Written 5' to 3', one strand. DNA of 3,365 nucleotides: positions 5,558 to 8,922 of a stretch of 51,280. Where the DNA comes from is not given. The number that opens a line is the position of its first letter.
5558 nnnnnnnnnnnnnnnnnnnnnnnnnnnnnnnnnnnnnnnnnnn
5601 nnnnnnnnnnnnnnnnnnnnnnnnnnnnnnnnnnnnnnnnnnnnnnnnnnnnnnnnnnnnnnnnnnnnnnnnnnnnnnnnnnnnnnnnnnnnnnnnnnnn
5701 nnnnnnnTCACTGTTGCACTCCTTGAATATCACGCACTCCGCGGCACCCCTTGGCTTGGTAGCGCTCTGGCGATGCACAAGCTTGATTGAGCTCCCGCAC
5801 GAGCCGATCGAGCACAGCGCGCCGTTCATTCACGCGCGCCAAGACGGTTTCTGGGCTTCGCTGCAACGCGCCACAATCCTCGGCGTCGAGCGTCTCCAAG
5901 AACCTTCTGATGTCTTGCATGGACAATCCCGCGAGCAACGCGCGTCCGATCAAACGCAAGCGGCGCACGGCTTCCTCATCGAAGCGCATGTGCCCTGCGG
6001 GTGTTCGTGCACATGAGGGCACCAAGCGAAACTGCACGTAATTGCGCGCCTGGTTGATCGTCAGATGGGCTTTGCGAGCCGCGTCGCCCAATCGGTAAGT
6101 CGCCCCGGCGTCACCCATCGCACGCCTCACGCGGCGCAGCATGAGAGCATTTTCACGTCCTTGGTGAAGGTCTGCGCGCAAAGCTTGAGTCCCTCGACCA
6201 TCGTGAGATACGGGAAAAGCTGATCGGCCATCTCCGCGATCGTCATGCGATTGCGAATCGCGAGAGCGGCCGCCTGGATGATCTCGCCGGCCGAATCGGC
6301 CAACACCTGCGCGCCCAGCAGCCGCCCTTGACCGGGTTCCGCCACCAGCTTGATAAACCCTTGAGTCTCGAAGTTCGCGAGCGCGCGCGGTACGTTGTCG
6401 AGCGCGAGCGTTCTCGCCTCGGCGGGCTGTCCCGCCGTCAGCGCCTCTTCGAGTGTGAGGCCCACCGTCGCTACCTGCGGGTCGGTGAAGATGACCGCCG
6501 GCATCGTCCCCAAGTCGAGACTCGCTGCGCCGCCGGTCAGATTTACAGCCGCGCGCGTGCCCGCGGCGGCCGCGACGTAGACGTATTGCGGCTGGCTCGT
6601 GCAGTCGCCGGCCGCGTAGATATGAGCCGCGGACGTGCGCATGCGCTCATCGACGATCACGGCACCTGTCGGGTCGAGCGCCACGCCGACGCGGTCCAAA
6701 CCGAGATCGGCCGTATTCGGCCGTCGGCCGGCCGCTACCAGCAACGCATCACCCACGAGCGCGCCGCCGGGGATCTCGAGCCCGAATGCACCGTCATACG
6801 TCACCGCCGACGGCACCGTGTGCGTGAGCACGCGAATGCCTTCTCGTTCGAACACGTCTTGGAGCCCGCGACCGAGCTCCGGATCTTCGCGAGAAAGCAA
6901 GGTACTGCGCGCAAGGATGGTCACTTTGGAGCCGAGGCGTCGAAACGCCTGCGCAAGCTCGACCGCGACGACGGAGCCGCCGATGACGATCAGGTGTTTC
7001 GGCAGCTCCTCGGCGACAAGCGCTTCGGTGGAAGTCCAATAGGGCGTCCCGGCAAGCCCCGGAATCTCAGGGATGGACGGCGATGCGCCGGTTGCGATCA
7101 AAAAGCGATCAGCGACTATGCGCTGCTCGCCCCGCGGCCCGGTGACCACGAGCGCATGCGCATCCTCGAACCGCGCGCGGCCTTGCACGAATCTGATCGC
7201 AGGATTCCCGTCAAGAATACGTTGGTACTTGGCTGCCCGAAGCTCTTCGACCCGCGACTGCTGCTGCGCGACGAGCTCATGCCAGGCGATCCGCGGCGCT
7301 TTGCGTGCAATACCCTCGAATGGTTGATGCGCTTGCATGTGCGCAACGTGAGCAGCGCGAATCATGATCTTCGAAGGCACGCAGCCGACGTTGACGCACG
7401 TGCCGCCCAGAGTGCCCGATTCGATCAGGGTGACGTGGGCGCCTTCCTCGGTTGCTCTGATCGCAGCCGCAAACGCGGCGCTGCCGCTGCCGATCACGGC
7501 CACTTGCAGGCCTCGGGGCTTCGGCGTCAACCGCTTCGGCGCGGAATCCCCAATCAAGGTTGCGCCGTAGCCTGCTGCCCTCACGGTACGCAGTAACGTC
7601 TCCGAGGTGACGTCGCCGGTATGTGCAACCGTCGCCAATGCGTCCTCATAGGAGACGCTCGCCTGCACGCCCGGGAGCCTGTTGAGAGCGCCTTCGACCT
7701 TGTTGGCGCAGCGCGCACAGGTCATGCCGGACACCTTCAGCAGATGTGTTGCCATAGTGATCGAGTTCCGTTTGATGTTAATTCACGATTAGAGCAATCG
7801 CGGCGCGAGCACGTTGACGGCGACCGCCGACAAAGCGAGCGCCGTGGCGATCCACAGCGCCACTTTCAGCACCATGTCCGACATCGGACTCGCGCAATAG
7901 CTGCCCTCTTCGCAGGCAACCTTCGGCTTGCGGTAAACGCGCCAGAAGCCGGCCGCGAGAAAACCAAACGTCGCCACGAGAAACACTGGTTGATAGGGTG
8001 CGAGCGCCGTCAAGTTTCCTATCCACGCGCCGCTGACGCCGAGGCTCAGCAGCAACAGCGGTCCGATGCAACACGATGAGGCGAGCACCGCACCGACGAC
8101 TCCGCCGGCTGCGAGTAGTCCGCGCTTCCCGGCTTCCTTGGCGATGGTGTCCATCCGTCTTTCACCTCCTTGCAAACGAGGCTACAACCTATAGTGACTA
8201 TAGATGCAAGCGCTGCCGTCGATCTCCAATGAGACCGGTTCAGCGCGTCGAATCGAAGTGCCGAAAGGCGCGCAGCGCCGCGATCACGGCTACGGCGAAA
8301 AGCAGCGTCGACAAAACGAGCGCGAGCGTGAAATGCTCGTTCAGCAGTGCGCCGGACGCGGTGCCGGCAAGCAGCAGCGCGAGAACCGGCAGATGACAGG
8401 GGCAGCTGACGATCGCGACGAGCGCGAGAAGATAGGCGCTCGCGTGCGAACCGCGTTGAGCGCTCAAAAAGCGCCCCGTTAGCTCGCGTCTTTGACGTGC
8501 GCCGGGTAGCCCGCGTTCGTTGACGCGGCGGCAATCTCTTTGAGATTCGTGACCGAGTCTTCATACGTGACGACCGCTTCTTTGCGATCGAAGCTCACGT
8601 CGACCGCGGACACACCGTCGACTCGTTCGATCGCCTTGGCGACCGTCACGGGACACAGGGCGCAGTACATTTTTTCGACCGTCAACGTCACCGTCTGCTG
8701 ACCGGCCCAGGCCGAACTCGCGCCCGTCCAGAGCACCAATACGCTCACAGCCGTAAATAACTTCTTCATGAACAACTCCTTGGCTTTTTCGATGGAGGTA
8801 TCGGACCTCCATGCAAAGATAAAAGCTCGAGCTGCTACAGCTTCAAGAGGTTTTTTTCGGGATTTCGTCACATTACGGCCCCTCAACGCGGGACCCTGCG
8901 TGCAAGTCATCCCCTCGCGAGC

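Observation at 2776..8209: Mercury-resistance operon reads straight into a bufferin-type RiPP module (6-Cys precursor + DUF692/MNIO + DUF2063)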

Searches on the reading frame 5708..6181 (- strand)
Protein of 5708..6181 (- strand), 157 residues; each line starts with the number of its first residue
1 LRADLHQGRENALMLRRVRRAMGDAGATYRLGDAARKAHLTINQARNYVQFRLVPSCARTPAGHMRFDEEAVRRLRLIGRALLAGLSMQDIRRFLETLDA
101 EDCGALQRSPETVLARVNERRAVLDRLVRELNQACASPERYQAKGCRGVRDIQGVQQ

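Call 3: search_protein_families(library=pfam, proteins=[window:5708-6181:-], max_evalue=0.01)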
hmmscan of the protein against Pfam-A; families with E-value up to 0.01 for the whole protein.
window:5708-6181:- (157 aa): 3 families
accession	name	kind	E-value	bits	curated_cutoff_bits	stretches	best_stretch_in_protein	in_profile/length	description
PF13411.12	MerR_1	-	6e-10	39.5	21.6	1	29-96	1-67/69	MerR HTH family regulatory protein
PF09278.17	MerR-DNA-bind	-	5.3e-06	27.4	25.4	1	72-133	1-64/65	MerR, DNA binding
PF08671.16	SinI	-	0.0046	17.1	31.4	0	77-96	8-27/28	Anti-repressor SinI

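Call 4: search_protein_families(library=ncbifam, proteins=[window:5708-6181:-], max_evalue=0.01)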
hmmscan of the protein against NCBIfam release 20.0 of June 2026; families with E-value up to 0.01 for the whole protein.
window:5708-6181:- (157 aa): 11 families
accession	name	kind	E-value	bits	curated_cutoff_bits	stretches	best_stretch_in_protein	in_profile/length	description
TIGR02054.1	MerD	equivalog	1.6e-12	48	103.65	1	28-139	3-114/120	mercuric resistance transcriptional repressor MerD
TIGR02044.1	CueR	equivalog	2.9e-09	37.1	147.4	1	31-135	3-102/127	Cu(I)-responsive transcriptional regulator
NF007069.0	PRK09514.1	equivalog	5.9e-09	36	143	1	29-139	2-118/141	Zn(2+)-responsive transcriptional regulator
TIGR02051.1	MerR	equivalog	2.1e-08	34.5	150.85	1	31-137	2-111/124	mercury resistance transcriptional regulator MerR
TIGR02043.1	ZntR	equivalog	6e-08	32.9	167.95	1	29-140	2-119/131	Zn(2+)-responsive transcriptional regulator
TIGR02047.1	CadR-PbrR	equivalog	2.9e-07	30.6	151.45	1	30-135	2-112/127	Cd(II)/Pb(II)-responsive transcriptional regulator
NF033783.1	coreg_MerD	equivalog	4.6e-07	30.3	170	1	29-132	4-107/121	mercury resistance co-regulator MerD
TIGR01950.1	SoxR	equivalog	0.00015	21.6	116.9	1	31-105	4-77/142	redox-sensitive transcriptional activator SoxR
NF010315.0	PRK13752.1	subfamily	0.00018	21.6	261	1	31-154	10-134/144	mercury resistance transcriptional regulator MerR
NF041849.1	trans_regNmlR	equivalog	0.00034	20.6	175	1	34-135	6-102/117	stress response transcriptional regulator NmlR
NF052513.1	TransRegCarH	equivalog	0.00089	18.6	400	1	46-102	24-81/274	HTH-type transcriptional repressor CarH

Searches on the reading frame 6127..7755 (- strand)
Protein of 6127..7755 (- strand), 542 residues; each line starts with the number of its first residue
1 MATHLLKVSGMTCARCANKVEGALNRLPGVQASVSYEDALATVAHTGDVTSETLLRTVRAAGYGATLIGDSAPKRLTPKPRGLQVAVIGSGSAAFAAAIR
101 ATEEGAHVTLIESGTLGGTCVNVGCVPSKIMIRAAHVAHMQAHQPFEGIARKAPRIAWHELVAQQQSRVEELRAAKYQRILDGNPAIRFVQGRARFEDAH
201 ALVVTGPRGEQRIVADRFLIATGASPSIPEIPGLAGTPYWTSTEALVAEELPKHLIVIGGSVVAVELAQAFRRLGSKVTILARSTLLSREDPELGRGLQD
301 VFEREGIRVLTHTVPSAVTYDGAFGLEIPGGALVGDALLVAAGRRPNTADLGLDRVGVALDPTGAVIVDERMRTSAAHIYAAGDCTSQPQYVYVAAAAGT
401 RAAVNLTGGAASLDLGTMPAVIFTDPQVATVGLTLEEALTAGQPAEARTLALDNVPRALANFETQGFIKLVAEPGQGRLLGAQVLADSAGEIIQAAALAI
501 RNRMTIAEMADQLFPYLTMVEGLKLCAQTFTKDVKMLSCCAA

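Call 3: search_protein_families(library=pfam, proteins=[window:6127-7755:-], max_evalue=0.01)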
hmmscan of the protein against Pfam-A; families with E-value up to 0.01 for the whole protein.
window:6127-7755:- (542 aa): 12 families
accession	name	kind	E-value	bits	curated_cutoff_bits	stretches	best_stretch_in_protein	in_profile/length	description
PF07992.20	Pyr_redox_2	-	1e-65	222.5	26.1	1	84-399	2-291/291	Pyridine nucleotide-disulphide oxidoreductase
PF02852.28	Pyr_redox_dim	-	9.1e-29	100.3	25.3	1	418-524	1-107/110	Pyridine nucleotide-disulphide oxidoreductase, dimerisation domain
PF00070.33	Pyr_redox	-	6.3e-19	68.7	22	1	254-322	1-70/82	Pyridine nucleotide-disulphide oxidoreductase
PF00403.32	HMA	-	2.6e-13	50.6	24.8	1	6-63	2-61/62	Heavy-metal-associated domain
PF13738.12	Pyr_redox_3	-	1.4e-09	38.1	30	1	211-383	121-305/305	Pyridine nucleotide-disulphide oxidoreductase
PF12831.13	FAD_oxidored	-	3.3e-07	30.4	27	1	85-131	2-49/416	FAD dependent oxidoreductase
PF01134.28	GIDA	-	1e-05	25.3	22.1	1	84-224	1-150/391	Glucose inhibited division protein A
PF13241.12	NAD_binding_7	-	3.2e-05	24.9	22.1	0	80-112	5-37/104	Putative NAD(P)-binding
PF01262.27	AlaDh_PNT_C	-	0.00036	20.5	23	0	252-284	28-60/214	Alanine dehydrogenase/PNT, C-terminal domain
PF03486.20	HI0933_like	-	0.00069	19.6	50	0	84-115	2-33/244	HI0933-like protein Rossmann domain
PF00890.30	FAD_binding_2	-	0.0013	18.4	20.4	1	85-118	2-36/414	FAD binding domain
PF13450.12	NAD_binding_8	-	0.0068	17.1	21.9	1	87-120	1-35/68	NAD(P)-binding Rossmann-like domain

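Call 4: search_protein_families(library=ncbifam, proteins=[window:6127-7755:-], max_evalue=0.01)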
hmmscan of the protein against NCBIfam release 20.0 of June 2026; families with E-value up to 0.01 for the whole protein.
window:6127-7755:- (542 aa): 83 families (the best 25 are shown)
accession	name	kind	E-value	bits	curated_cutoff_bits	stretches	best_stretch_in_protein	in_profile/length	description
NF010311.1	PRK13748.1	subfamily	4.9e-246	818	600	1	5-541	2-559/560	mercury(II) reductase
TIGR02053.1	MerA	equivalog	3.3e-171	570.4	454.45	1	84-541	2-464/465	mercury(II) reductase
TIGR01350.1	lipoamide_DH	equivalog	1.2e-101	340.7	408.8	1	84-530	3-454/461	dihydrolipoyl dehydrogenase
NF004991.0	PRK06370.1-3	subfamily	3.3e-90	303.1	620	1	77-533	29-490/509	FAD-containing oxidoreductase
NF004776.0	PRK06116.1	equivalog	4.1e-87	293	480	1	85-508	7-431/450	glutathione-disulfide reductase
NF004992.0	PRK06370.1-4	equivalog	3.5e-86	289.5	629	1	85-508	7-433/459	FAD-containing oxidoreductase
NF005884.0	PRK07846.1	equivalog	5.8e-81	272.4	501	1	85-512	6-432/454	mycothione reductase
NF005883.0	PRK07845.1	equivalog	1.3e-78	265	479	1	84-521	4-450/466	NAD(P)H-quinone dehydrogenase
NF004946.0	PRK06292.2-4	subfamily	5.9e-77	259.5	634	2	84-304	5-225/487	dihydrolipoyl dehydrogenase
TIGR01424.1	gluta_reduc_2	equivalog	5.3e-75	252.7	606.05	1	86-507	6-426/446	glutathione-disulfide reductase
NF040477.1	chlor_oxi_RclA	equivalog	7.2e-75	252.3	740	1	84-523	5-433/441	reactive chlorine resistance oxidoreductase RclA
TIGR03452.1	mycothione_red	equivalog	3.5e-74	250.3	635.65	1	84-512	4-433/452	mycothione reductase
NF004939.0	PRK06292.1-1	equivalog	1.5e-73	248.1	435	1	83-534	6-462/476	dihydrolipoyl dehydrogenase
NF004943.0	PRK06292.2-1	equivalog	1.1e-72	245.2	432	1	84-530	5-455/456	dihydrolipoyl dehydrogenase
NF041853.1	hythiocyan_redase_MerA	equivalog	3.6e-72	243.6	650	1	84-523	5-434/440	hypothiocyanous acid reductase MerA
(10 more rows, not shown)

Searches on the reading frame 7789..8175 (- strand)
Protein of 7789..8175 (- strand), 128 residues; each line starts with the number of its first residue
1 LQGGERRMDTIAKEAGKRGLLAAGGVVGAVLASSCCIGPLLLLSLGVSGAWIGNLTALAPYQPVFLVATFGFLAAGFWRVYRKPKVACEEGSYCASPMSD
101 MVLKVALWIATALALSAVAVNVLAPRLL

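Call 3: search_protein_families(library=pfam, proteins=[window:7789-8175:-], max_evalue=0.01)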
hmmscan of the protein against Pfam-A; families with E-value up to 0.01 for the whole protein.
window:7789-8175:- (128 aa): 1 family
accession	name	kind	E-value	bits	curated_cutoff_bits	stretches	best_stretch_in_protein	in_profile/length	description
PF02411.20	MerT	-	1.4e-29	102.9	32.9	1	17-122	7-110/116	MerT mercuric transport protein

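Call 4: search_protein_families(library=ncbifam, proteins=[window:7789-8175:-], max_evalue=0.01)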
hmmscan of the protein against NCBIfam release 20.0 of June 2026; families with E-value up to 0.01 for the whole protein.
window:7789-8175:- (128 aa): 4 families
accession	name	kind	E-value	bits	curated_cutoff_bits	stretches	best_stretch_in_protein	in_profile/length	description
NF010314.2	PRK13751.2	equivalog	5.1e-29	100.7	150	1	16-125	6-113/116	mercuric ion transporter MerT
NF045683.1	MerT_CopZ_Se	exception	4.2e-23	82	375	1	20-126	14-119/235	MerT/CopZ fusion-like heavy metal transport selenoprotein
NF033556.1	MerTP_fusion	equivalog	8.5e-09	35.3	180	1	25-120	2-96/186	mercuric transport protein MerTP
NF033560.1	merT_RC607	exception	1.8e-08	34.6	130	1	24-84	8-68/97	mercuric transport protein MerT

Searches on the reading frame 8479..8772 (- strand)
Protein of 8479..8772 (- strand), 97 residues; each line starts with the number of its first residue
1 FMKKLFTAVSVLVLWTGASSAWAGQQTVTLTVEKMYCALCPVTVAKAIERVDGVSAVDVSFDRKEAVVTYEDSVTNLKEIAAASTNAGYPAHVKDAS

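Call 32: search_protein_families(library=ncbifam, proteins=[window:8479-8772:-], max_evalue=0.001)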
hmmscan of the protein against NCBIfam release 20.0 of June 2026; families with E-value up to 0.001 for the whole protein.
window:8479-8772:- (97 aa): 14 families
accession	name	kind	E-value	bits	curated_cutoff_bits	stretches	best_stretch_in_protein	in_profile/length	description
TIGR02052.1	MerP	equivalog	4.1e-29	100.9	92.55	1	2-95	1-92/92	mercury resistance system periplasmic binding protein MerP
NF045683.1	MerT_CopZ_Se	exception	1.1e-19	70.8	375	1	23-94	159-230/235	MerT/CopZ fusion-like heavy metal transport selenoprotein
NF041115.1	UxxU_metal_bind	equivalog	3.6e-15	55.9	95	1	23-94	1-72/74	metal-binding (seleno)protein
NF033794.2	chaper_CopZ_Eh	exception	3.1e-12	46.4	95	1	29-93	3-67/68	copper chaperone CopZ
NF033795.1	chaper_CopZ_Bs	exception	8.4e-12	45.1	91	1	28-89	2-63/66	copper chaperone CopZ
NF033556.1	MerTP_fusion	equivalog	2.7e-11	43.4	180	1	25-90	119-184/186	mercuric transport protein MerTP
NF047957.1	CopZ_AFE_1862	equivalog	3.6e-11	43.3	85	1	29-91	2-61/62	CopZ family metallochaperone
TIGR00003.1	TIGR00003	subfamily_domain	5.3e-11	42.6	62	1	28-90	2-64/66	copper ion binding protein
NF010311.1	PRK13748.1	subfamily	1.6e-08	33.8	600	1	29-96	2-68/560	mercury(II) reductase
NF033781.1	chaper_CopP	exception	4.9e-08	33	112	1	28-89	2-62/65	copper-binding metallochaperone CopP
NF033553.1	MerP_Gpos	exception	5e-08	32.8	110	1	19-90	38-110/112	mercury resistance system substrate-binding protein MerP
NF008262.1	PRK11033.1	equivalog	2e-06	26.6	1005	1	23-95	38-108/731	zinc/cadmium/mercury/lead-transporting ATPase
NF033775.1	P_type_ZntA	exception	2.3e-06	26.2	1240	1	25-94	47-114/732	Zn(II)/Cd(II)/Pb(II) translocating P-type ATPase ZntA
NF007952.0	PRK10671.1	equivalog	2.9e-06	25.7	1316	1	24-93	101-167/838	copper-exporting P-type ATPase CopA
